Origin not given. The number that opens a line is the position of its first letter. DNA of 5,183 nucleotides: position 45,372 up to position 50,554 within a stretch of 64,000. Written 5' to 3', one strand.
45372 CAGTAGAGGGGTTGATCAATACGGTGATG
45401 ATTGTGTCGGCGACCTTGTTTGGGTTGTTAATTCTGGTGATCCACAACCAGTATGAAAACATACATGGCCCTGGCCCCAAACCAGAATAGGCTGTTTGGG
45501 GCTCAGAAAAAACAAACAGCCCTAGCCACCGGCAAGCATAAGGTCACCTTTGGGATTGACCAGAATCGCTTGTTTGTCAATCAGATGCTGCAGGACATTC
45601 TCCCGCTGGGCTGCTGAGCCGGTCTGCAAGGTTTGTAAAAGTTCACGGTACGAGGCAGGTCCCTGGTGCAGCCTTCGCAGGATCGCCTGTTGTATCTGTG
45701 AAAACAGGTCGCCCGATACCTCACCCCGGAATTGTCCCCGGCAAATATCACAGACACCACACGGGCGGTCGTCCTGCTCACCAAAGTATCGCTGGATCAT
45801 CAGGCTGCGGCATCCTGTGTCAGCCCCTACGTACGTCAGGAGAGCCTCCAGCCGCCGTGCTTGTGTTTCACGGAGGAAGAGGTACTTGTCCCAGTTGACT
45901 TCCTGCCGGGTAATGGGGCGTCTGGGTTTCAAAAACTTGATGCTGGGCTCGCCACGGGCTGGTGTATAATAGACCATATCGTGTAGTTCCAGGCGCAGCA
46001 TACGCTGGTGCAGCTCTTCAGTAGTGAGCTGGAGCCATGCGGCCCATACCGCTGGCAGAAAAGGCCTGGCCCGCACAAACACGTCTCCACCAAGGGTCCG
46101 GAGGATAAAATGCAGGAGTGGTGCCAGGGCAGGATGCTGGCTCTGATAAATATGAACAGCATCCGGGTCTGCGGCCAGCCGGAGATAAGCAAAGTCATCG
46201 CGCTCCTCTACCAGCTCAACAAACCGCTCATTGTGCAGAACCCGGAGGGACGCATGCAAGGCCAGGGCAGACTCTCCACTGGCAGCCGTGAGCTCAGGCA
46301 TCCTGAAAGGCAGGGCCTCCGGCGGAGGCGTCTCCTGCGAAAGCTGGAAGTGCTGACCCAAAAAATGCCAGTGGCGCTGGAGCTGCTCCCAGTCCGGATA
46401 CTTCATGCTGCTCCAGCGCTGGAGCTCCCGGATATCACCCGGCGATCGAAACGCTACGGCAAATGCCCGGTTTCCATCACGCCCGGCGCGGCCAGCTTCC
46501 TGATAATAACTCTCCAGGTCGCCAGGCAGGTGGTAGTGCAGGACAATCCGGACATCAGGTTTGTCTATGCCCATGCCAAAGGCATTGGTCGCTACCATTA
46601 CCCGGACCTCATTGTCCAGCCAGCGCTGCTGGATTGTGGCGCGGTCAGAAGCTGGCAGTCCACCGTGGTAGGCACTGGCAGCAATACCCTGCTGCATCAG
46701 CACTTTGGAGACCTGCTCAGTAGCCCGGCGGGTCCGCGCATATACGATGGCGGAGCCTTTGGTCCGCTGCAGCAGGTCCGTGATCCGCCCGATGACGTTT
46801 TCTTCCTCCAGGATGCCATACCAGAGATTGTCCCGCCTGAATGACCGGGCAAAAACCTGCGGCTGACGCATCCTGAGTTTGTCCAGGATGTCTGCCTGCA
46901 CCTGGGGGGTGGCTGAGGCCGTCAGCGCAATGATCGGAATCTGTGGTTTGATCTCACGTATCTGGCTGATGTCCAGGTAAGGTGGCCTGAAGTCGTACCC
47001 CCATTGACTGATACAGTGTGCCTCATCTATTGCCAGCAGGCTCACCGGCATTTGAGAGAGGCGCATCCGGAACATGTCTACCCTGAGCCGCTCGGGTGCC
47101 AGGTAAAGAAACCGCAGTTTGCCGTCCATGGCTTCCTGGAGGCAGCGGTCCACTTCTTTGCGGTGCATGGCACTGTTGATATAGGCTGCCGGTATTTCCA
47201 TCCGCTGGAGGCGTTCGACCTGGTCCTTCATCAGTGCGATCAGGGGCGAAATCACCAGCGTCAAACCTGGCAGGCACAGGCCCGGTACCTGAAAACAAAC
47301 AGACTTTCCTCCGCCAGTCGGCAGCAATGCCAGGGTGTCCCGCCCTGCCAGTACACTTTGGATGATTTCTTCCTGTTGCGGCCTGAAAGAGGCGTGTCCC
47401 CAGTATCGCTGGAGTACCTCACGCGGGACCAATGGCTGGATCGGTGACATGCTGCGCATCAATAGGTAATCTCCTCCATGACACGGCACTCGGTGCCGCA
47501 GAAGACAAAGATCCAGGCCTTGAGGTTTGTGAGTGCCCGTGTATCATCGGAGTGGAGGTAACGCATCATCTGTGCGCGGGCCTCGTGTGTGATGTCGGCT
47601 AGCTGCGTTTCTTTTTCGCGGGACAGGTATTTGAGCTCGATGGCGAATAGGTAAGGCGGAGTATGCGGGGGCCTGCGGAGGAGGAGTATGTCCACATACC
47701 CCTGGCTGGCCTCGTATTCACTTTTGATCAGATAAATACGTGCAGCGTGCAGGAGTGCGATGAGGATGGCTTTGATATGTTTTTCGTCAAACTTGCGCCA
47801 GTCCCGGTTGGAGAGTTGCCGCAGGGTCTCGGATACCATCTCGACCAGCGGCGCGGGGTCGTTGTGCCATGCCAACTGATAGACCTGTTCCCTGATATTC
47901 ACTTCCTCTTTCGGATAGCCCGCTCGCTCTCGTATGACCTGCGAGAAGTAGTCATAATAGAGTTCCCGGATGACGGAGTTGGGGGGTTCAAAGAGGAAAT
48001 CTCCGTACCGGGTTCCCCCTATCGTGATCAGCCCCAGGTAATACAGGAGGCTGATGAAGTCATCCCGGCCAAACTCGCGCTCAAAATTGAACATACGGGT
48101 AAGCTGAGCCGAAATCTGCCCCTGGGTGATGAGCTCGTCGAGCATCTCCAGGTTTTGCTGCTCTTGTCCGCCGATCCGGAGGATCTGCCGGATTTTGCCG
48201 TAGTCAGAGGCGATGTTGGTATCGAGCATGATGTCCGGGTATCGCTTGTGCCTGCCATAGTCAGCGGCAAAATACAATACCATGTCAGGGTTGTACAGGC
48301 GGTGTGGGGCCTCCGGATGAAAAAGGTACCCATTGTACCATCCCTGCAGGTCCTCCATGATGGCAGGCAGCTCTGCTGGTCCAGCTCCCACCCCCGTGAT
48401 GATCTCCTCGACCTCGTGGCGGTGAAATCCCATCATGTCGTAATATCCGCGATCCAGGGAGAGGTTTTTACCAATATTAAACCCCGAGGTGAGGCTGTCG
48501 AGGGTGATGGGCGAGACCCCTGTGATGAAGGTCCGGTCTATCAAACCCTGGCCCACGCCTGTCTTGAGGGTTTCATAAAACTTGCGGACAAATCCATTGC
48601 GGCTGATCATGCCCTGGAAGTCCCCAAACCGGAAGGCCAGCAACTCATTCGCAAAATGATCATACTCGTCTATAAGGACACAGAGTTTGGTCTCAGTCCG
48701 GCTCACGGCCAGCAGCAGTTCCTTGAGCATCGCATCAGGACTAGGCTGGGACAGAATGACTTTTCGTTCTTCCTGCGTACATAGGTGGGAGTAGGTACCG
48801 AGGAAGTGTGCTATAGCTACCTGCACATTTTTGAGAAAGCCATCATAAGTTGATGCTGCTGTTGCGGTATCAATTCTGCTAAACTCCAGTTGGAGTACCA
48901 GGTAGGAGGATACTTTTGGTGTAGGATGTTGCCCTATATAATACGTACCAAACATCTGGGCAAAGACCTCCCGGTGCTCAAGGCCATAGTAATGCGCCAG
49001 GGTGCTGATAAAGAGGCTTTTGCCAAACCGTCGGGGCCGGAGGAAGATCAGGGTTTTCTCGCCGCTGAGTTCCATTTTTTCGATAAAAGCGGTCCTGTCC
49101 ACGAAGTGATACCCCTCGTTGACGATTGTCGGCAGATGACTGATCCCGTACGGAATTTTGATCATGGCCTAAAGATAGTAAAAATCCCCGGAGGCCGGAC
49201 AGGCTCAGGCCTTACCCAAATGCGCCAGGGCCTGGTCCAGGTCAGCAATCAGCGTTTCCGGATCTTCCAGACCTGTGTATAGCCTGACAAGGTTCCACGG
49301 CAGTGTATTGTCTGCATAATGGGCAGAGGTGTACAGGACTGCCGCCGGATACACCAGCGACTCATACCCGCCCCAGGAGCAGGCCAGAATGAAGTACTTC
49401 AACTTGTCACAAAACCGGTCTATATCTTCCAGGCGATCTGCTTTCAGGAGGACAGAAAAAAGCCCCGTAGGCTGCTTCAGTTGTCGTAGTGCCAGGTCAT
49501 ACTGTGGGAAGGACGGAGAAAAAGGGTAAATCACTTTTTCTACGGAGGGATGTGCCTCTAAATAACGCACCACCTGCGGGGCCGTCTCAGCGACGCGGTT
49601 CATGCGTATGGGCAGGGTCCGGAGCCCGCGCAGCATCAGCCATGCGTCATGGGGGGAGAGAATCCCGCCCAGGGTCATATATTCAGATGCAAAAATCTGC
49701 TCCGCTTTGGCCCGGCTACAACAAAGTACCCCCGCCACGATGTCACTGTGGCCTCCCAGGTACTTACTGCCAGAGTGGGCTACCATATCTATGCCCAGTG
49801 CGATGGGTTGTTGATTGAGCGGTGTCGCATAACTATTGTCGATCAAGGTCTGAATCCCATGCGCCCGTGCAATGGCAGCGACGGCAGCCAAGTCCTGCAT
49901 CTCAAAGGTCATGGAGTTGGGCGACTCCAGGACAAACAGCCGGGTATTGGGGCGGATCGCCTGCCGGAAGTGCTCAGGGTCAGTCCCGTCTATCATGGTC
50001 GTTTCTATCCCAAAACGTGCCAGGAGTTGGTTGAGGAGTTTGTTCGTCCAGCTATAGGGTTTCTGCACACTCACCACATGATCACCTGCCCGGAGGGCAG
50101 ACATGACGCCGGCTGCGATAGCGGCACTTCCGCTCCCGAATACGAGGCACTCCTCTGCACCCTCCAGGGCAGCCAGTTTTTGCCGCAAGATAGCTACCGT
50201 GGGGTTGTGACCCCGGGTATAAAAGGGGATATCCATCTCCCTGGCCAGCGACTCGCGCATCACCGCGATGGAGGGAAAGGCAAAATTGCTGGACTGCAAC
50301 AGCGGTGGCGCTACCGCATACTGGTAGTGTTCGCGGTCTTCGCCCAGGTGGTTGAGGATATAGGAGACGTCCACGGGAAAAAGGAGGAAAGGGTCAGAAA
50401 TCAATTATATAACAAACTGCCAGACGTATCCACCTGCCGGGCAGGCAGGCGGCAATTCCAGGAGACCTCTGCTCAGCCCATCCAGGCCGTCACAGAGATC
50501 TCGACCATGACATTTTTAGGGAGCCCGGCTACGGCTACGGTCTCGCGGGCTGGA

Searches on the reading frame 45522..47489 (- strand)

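Call 38: search_protein_families(library=pfam, proteins=[window:45522-47489:-])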
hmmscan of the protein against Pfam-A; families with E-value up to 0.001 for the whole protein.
window:45522-47489:- (655 aa): 3 families
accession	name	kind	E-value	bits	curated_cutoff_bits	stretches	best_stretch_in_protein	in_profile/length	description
PF00271.37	Helicase_C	-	4.6e-25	88.4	23.5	1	236-339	6-110/110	Helicase conserved C-terminal domain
PF00270.35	DEAD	-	2.5e-24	86.3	26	1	36-197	1-164/167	DEAD/DEAH box helicase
PF16124.10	RecQ_Zn_bind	-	1.1e-09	39.3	25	1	540-584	21-66/66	RecQ zinc-binding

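Call 52: search_protein_families(library=padloc, proteins=[window:45522-47489:-], max_evalue=0.001)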
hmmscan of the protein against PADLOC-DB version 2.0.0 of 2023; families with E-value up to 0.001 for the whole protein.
window:45522-47489:- (655 aa): 37 families (the best 25 are shown)
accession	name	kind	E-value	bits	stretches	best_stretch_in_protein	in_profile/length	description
PDLC02864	DpdF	-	2.1e-143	477.3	1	23-381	11-371/610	DpdF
PDLC02861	DpdF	-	7.3e-137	455.2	2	22-360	16-355/611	DpdF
PDLC02870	DpdF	-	1.7e-128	427.4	2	23-365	2-346/534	DpdF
PDLC03928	PsyrT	-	1.2e-103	345.7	2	24-378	10-375/689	-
PDLC02865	DpdF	-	4.5e-92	307.5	1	16-379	741-1111/1499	DpdF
PDLC02859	DpdF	-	6.6e-61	204.4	1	27-351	93-428/545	DpdF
PDLC02868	DpdF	-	7.8e-53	177.5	2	24-212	328-524/1078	DpdF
PDLC02855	DpdF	-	3.3e-43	146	1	16-343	122-474/825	DpdF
PDLC02872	DpdF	-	6.6e-43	145.3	1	32-378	154-535/859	DpdF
PDLC01089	C3a193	-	7.7e-42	141.7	1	51-365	269-609/983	poss. alt. Cas3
PDLC02863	DpdF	-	1.4e-37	127.7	1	199-586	3-375/488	DpdF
PDLC02857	DpdF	-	2e-31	106.9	1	41-374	185-564/911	DpdF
PDLC02867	DpdF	-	1.4e-29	101.1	1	38-364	140-494/855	DpdF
PDLC02862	DpdF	-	2.1e-24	83.5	1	18-347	100-462/811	DpdF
PDLC02860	DpdF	-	3.7e-23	80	1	150-346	12-217/547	DpdF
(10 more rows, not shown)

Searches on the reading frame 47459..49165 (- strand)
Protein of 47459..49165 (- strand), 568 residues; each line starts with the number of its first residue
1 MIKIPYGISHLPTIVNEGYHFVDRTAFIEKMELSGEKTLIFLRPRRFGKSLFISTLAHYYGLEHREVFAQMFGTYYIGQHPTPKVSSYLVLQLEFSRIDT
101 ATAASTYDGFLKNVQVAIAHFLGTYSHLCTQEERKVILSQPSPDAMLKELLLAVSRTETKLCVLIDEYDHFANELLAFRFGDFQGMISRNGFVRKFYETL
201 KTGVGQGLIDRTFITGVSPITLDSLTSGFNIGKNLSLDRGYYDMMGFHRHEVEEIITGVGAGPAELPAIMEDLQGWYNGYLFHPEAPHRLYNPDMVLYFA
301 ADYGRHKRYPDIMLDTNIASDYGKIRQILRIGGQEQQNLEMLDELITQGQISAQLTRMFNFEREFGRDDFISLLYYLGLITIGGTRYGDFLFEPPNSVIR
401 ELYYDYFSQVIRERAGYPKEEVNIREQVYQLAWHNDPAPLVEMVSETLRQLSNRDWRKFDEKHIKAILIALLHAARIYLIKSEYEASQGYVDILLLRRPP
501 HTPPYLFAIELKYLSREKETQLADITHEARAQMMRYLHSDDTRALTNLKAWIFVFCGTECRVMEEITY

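Call 38: search_protein_families(library=pfam, proteins=[window:47459-49165:-])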
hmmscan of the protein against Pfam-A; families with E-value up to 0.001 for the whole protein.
window:47459-49165:- (568 aa): 2 families
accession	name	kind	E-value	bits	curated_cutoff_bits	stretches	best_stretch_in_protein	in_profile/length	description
PF09820.16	AAA-ATPase_like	-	2.6e-43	148.6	26.1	1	5-226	1-201/201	Predicted AAA-ATPase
PF08011.17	PDDEXK_9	-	7.7e-17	61.6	25.5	1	460-565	2-105/105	PD-(D/E)XK nuclease superfamily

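Call 52: search_protein_families(library=padloc, proteins=[window:47459-49165:-], max_evalue=0.001)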
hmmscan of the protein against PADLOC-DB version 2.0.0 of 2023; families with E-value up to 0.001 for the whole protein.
window:47459-49165:- (568 aa): 0 families

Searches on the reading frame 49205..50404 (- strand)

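Call 38: search_protein_families(library=pfam, proteins=[window:49205-50404:-])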
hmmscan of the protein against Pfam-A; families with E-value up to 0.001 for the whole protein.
window:49205-50404:- (399 aa): 5 families
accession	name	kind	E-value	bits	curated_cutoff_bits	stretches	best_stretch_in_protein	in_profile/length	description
PF01053.26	Cys_Met_Meta_PP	-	8.7e-108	360.7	27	1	19-393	6-380/381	Cys/Met metabolism PLP-dependent enzyme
PF00266.25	Aminotran_5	-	1.4e-08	34.6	21.5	1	74-236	49-220/371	Aminotransferase class-V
PF00155.27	Aminotran_1_2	-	1.8e-07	31.1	19.7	1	69-200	43-196/361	Aminotransferase class I and II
PF01212.27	Beta_elim_lyase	-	2.4e-06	27.5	27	1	62-232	26-214/288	Beta-eliminating lyase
PF01041.23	DegT_DnrJ_EryC1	-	0.0002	21.1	19.8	1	68-194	24-150/360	DegT/DnrJ/EryC1/StrS aminotransferase family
